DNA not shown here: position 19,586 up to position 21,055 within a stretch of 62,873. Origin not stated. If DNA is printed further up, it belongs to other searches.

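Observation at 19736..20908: Prodomain-less sedolisin (S53) peptidase heading the lysis cassette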

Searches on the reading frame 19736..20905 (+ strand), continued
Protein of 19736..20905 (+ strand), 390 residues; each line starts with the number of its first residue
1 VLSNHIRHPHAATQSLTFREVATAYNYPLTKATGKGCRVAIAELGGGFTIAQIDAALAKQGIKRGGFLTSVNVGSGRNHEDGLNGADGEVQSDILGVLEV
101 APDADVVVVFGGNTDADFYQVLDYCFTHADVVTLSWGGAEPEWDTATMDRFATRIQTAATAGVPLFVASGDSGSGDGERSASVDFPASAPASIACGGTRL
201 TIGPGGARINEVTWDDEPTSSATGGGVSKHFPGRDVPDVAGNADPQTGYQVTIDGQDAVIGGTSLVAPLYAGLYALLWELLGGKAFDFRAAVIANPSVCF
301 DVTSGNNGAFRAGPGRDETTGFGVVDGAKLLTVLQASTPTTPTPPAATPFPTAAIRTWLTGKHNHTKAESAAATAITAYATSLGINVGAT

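Call 34: search_protein_families(library=pfam, proteins=[L090:11183-12079:+, L095:11113-12219:+, L100:11156-12421:+, L091:11564-12364:+, L037:11340-12377:+, L092:11997-14405:+, L088:12879-14594:+, L097:12216-12998:+, L001:9597-10124:+, L086:11173-12678:+], max_evalue=0.001)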
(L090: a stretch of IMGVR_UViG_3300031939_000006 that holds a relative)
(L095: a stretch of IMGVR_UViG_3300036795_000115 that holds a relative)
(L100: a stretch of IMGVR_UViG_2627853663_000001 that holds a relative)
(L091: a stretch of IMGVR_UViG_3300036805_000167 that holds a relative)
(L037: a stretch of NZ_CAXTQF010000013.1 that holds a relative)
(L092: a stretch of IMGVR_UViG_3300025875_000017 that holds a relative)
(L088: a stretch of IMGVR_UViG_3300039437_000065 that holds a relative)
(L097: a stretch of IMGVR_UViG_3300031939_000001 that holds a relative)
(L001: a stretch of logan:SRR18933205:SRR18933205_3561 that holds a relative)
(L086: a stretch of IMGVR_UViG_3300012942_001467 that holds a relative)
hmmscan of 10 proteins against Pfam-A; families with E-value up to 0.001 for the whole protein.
L090:11183-12079:+ (299 aa): 1 family
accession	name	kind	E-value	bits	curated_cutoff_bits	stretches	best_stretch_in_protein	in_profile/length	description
PF01510.30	Amidase_2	-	1.4e-18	67.9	26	1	21-165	5-131/131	N-acetylmuramoyl-L-alanine amidase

L095:11113-12219:+ (369 aa): 2 families
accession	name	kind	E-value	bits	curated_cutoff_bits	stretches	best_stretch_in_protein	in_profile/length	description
PF16945.10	Phage_r1t_holin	-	1.5e-22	79.9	26.9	1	298-366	2-70/72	Putative lactococcus lactis phage r1t holin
PF01510.30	Amidase_2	-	1.9e-11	44.9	26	1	44-182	3-131/131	N-acetylmuramoyl-L-alanine amidase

L100:11156-12421:+ (422 aa): 2 families
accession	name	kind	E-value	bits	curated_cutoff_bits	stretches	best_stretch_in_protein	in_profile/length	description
PF00877.26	NLPC_P60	-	1.9e-21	76.5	23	1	36-117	1-84/105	NlpC/P60 family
PF01183.26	Glyco_hydro_25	-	3.4e-08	34.4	27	1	163-335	10-179/180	Glycosyl hydrolases family 25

L091:11564-12364:+ (267 aa): 1 family
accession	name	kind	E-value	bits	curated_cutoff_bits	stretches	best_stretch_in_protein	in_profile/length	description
PF01183.26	Glyco_hydro_25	-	8.5e-05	23.4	27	1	55-169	6-134/180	Glycosyl hydrolases family 25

L037:11340-12377:+ (346 aa): 1 family
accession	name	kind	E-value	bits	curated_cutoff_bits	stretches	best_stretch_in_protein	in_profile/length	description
PF13539.11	Peptidase_M15_4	-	3.8e-12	47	25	1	153-216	4-70/70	D-alanyl-D-alanine carboxypeptidase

L092:11997-14405:+ (803 aa): 2 families
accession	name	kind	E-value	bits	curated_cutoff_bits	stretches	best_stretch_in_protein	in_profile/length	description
PF17957.7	Big_7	-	6.6e-10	39.9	24.1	1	571-632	1-70/70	Bacterial Ig domain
PF00041.27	fn3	-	0.00051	20.6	25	0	468-543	2-75/84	Fibronectin type III domain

L088:12879-14594:+ (572 aa): 1 family
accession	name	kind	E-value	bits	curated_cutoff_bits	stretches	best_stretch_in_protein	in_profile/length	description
PF03237.21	Terminase_6N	-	3.5e-10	40.4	22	1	98-344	5-214/215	Terminase large subunit, T4likevirus-type, N-terminal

L097:12216-12998:+ (261 aa): 8 families
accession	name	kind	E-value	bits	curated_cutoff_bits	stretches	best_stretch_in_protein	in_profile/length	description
PF13614.12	AAA_31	-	1.8e-13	51.2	27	1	25-164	9-152/177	AAA domain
PF01656.29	CbiA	-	9.3e-10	39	25.4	1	24-191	5-83/125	CobQ/CobB/MinD/ParA nucleotide binding domain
PF06564.18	CBP_BcsQ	-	5.8e-07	29.7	21.3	1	26-156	10-142/234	Cellulose biosynthesis protein BcsQ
PF09140.17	MipZ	-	6.1e-07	29.4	20.7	1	26-159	9-129/262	ATPase MipZ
PF00142.24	Fer4_NifH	-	2.6e-06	27.6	25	1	21-68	3-50/271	4Fe-4S iron sulfur cluster binding proteins, NifH/frxC family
PF07015.17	VirC1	-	2.2e-05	24.3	24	0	26-64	10-48/231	VirC1 protein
PF10609.15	ParA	-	0.00046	20.1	27.1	1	22-55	7-41/246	NUBPL iron-transfer P-loop NTPase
PF02374.21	ArsA_ATPase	-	0.00068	19.4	24.3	0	21-62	4-45/305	Anion-transporting ATPase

L001:9597-10124:+ (176 aa): 0 families

L086:11173-12678:+ (502 aa): 1 family
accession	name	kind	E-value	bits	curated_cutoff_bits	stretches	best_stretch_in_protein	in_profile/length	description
PF01510.30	Amidase_2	-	1.8e-06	28.7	26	1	187-304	3-113/131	N-acetylmuramoyl-L-alanine amidase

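Call 37: search_protein_families(library=phrogs, proteins=[L094:4901-7003:+, L094:8944-9591:+, L094:11623-12546:-, L094:13137-14297:-, L096:6873-8036:+, L096:8057-8914:+, L096:11828-12535:-, L097:7133-9022:+, L097:5736-6752:+, L088:15470-17335:+], max_evalue=0.001)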
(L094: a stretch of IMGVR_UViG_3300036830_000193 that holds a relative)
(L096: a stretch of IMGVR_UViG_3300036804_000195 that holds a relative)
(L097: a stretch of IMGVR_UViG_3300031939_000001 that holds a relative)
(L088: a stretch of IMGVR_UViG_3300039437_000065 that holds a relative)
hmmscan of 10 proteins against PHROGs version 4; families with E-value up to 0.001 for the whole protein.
L094:4901-7003:+ (701 aa): 7 families
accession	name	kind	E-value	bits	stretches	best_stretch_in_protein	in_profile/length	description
phrog_1156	-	DNA, RNA and nucleotide metabolism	2.2e-21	77.2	1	40-218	13-198/855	DNA primase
phrog_5852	-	DNA, RNA and nucleotide metabolism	1.6e-12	48.3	1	43-202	69-237/242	DNA polymerase/primase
phrog_906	-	DNA, RNA and nucleotide metabolism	1.4e-09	38.2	1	89-222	109-254/872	DNA polymerase/primase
phrog_695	-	DNA, RNA and nucleotide metabolism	1.6e-09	38.1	1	41-316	9-271/704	DNA polymerase/primase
phrog_10729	-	DNA, RNA and nucleotide metabolism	1.1e-05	24.9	1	40-211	14-177/722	DNA polymerase/primase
phrog_5177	-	DNA, RNA and nucleotide metabolism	1.6e-05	24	1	32-199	12-175/876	DNA polymerase/primase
phrog_3022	-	DNA, RNA and nucleotide metabolism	0.00014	21.4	1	80-224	63-191/788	DNA primase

L094:8944-9591:+ (216 aa): 3 families
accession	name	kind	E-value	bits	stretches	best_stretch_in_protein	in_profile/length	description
phrog_908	-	unknown function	1.5e-37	130.5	1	2-210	88-307/361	-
phrog_1467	-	unknown function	1.2e-06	29.3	1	15-154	64-217/226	-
phrog_8013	-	unknown function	0.00029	21.9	1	97-199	122-215/231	-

L094:11623-12546:- (308 aa): 1 family
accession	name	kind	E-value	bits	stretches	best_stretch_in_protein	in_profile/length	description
phrog_4873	-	DNA, RNA and nucleotide metabolism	8.1e-45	154.5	1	39-301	2-253/299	Ku-like DNA end binding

L094:13137-14297:- (387 aa): 2 families
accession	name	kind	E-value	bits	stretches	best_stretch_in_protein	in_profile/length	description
phrog_947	-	DNA, RNA and nucleotide metabolism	1.8e-47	163.1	1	18-386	6-366/368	DNA polymerase processivity factor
phrog_12598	-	DNA, RNA and nucleotide metabolism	4.2e-12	47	1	150-210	11-73/275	RusA-like Holliday junction resolvase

L096:6873-8036:+ (388 aa): 0 families

L096:8057-8914:+ (286 aa): 2 families
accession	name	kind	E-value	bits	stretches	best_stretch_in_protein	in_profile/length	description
phrog_291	-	lysis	2.4e-10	40.8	1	38-215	130-313/509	endolysin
phrog_3084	-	lysis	0.00017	21.8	1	29-222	167-365/468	endolysin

L096:11828-12535:- (236 aa): 2 families
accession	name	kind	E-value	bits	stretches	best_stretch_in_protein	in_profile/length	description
phrog_1033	-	DNA, RNA and nucleotide metabolism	1.3e-10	42.6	1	8-139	35-173/334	ParB-like partition protein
phrog_8071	-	DNA, RNA and nucleotide metabolism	4.7e-05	23.8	1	20-86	17-85/389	ParB-like partition protein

L097:7133-9022:+ (630 aa): 2 families
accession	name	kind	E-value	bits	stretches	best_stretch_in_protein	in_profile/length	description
phrog_7458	-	tail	7e-05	22.3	1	63-120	136-193/732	tail spike protein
phrog_34028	-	unknown function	0.00036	20.2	1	69-116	314-362/503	-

L097:5736-6752:+ (339 aa): 4 families
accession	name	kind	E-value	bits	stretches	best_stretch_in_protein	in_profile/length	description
phrog_13480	-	lysis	7.1e-33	115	1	27-194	21-202/234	endolysin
phrog_19296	-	unknown function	1.7e-22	81.1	2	236-311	130-208/271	-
phrog_15213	-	unknown function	4.8e-09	36.2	1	28-143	310-432/781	-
phrog_28089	-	lysis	0.00044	19.2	1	12-161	20-184/1141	endolysin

L088:15470-17335:+ (622 aa): 1 family
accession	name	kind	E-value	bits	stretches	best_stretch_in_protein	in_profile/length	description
phrog_776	-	head and packaging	2e-227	757.8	1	1-621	1-616/620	portal protein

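Call 38: search_protein_families(library=pfam, proteins=[L094:4901-7003:+, L094:8944-9591:+, L094:11623-12546:-, L094:13137-14297:-, L096:6873-8036:+, L096:8057-8914:+, L096:11828-12535:-, L097:7133-9022:+, L097:5736-6752:+, L001:10079-10837:+], max_evalue=0.001)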
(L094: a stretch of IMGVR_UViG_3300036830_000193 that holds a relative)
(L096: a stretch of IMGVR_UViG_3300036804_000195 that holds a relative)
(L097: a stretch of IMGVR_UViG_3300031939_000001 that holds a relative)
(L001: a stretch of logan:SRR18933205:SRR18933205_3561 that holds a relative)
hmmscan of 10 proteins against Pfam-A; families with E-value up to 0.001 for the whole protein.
L094:4901-7003:+ (701 aa): 1 family
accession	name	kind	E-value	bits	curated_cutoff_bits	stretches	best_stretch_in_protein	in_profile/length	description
PF09250.16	Prim-Pol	-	6.1e-26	92.2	22.8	1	44-206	1-158/158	Bifunctional DNA primase/polymerase, N-terminal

L094:8944-9591:+ (216 aa): 0 families

L094:11623-12546:- (308 aa): 1 family
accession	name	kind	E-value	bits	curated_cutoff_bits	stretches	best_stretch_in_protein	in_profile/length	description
PF02735.22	Ku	-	1.5e-28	100.4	25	1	48-230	2-178/190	Ku70/Ku80 beta-barrel domain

L094:13137-14297:- (387 aa): 3 families
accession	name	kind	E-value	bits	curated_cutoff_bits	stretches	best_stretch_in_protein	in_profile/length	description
PF02767.21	DNA_pol3_beta_2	-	8.3e-14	52.3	27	1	148-264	3-115/116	DNA polymerase III beta subunit, central domain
PF00712.24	DNA_pol3_beta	-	6e-13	49.4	24.4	1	22-136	8-118/120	DNA polymerase III beta subunit, N-terminal domain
PF02768.20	DNA_pol3_beta_3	-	3.9e-06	27.1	27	1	268-384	2-121/121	DNA polymerase III beta subunit, C-terminal domain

L096:6873-8036:+ (388 aa): 0 families

L096:8057-8914:+ (286 aa): 1 family
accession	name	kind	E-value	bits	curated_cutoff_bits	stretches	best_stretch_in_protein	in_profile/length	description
PF01183.26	Glyco_hydro_25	-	5.9e-06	27.1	27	1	40-189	16-173/180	Glycosyl hydrolases family 25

L096:11828-12535:- (236 aa): 0 families

L097:7133-9022:+ (630 aa): 2 families
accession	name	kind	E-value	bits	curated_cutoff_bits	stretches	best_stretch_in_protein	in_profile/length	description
PF12708.12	Pect-lyase_RHGA_epim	-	7.2e-05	23.1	27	1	63-262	15-190/213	Rhamnogalacturonase A/epimerase, pectate lyase-like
PF13229.12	Beta_helix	-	0.00032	20.8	25.9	1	133-289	6-146/158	Right handed beta helix region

L097:5736-6752:+ (339 aa): 1 family
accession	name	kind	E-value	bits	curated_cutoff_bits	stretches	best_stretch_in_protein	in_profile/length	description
PF08924.17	Rv2525c_GlyHyd-like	-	8.4e-22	78.7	27.2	1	27-181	2-181/198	Rv2525c-like, glycoside hydrolase-like domain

L001:10079-10837:+ (253 aa): 0 families
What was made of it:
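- In L096 the S53 gene lies downstream of the lysin, not next to the tail genes (calls 37, 38).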

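Call 68: search_protein_families(library=phrogs, alignment_id=A3, max_evalue=0.00001)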
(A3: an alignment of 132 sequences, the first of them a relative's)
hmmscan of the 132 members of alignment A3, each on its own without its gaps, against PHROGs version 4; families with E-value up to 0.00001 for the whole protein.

A. member 1, L104:8851-9327:+ (159 aa): 0 families

B. families by the number of members that match (of 132 scanned): 104 families (the first 25 are shown)
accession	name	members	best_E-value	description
phrog_291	-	3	7.9e-32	endolysin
phrog_6219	-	3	9.6e-27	endolysin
phrog_6745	-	3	6.6e-25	endolysin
phrog_3084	-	3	8.2e-12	endolysin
phrog_59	-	2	1.6e-23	HNH endonuclease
phrog_332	-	1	1e-124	head-tail adaptor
phrog_84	-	1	2.6e-115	ribonucleoside-diphosphate reductase large subunit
phrog_16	-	1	3.1e-99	DNA helicase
phrog_5902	-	1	1e-61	-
phrog_2396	-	1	1.3e-59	-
phrog_21643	-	1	5.7e-45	-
phrog_2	-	1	5.9e-40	terminase large subunit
phrog_30390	-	1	3.4e-39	-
phrog_3513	-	1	5.6e-39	endolysin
phrog_2835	-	1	4.5e-38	glucosyltransferase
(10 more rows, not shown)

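Call 69: find_encoding_contigs(protein=P0014, flank=6000, max_places=1)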
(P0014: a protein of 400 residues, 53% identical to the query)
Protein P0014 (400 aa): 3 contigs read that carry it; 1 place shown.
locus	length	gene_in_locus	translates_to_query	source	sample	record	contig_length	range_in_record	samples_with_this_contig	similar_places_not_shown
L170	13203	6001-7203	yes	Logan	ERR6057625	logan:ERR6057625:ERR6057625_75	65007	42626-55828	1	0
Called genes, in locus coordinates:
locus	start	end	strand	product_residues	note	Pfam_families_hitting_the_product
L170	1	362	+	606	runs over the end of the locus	-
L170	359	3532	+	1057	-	PF23918:DUF7257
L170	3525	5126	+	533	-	-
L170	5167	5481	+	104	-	-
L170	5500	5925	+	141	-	-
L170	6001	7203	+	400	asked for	PF00082:Peptidase_S8 (weak)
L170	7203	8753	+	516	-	PF01510:Amidase_2 (weak)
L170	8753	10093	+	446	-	-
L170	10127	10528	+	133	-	PF23809:Phage_holin_9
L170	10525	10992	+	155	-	-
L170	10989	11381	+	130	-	-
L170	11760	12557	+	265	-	PF21818:DUF6884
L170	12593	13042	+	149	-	-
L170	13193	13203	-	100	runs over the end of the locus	-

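Call 70: find_encoding_contigs(protein=P0029, flank=6000, max_places=1)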
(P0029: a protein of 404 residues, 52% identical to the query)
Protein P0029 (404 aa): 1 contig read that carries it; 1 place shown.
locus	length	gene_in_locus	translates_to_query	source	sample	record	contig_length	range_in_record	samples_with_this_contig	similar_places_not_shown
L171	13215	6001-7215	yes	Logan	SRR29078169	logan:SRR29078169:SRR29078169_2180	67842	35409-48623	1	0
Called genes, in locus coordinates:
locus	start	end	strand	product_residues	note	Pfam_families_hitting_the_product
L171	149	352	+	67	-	-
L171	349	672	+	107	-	-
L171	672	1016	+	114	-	-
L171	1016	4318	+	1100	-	PF02811:PHP, PF07733:DNA_pol3_alpha, PF17657:DNA_pol3_finger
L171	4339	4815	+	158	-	-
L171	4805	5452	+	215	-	-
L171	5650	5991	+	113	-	-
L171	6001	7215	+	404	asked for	PF00082:Peptidase_S8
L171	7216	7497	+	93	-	-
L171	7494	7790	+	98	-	-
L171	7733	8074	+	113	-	-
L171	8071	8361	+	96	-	-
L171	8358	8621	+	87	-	-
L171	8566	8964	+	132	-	-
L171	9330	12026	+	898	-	PF09250:Prim-Pol, PF08706:D5_N, PF19263:DUF5906 (weak)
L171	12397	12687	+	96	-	-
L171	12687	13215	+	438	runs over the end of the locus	-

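Call 71: find_encoding_contigs(protein=P0077, flank=6000, max_places=1)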
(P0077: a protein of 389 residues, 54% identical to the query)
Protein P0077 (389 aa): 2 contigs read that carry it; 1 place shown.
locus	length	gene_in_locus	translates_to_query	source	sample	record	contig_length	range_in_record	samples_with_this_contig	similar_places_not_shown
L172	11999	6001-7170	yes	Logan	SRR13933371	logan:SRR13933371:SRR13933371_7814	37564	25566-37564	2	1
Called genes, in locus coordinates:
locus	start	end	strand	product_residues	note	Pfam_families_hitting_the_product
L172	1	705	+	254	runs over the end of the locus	-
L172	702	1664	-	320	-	-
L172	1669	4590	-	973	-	PF18896:SLT_3, PF14890:Intein_splicing, PF14528:LAGLIDADG_3 (faint)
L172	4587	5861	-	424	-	PF01170:UPF0020 (faint), PF08241:Methyltransf_11 (faint), PF01555:N6_N4_Mtase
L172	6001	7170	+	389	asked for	PF00082:Peptidase_S8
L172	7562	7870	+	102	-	-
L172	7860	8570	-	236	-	PF01476:LysM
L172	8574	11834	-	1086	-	-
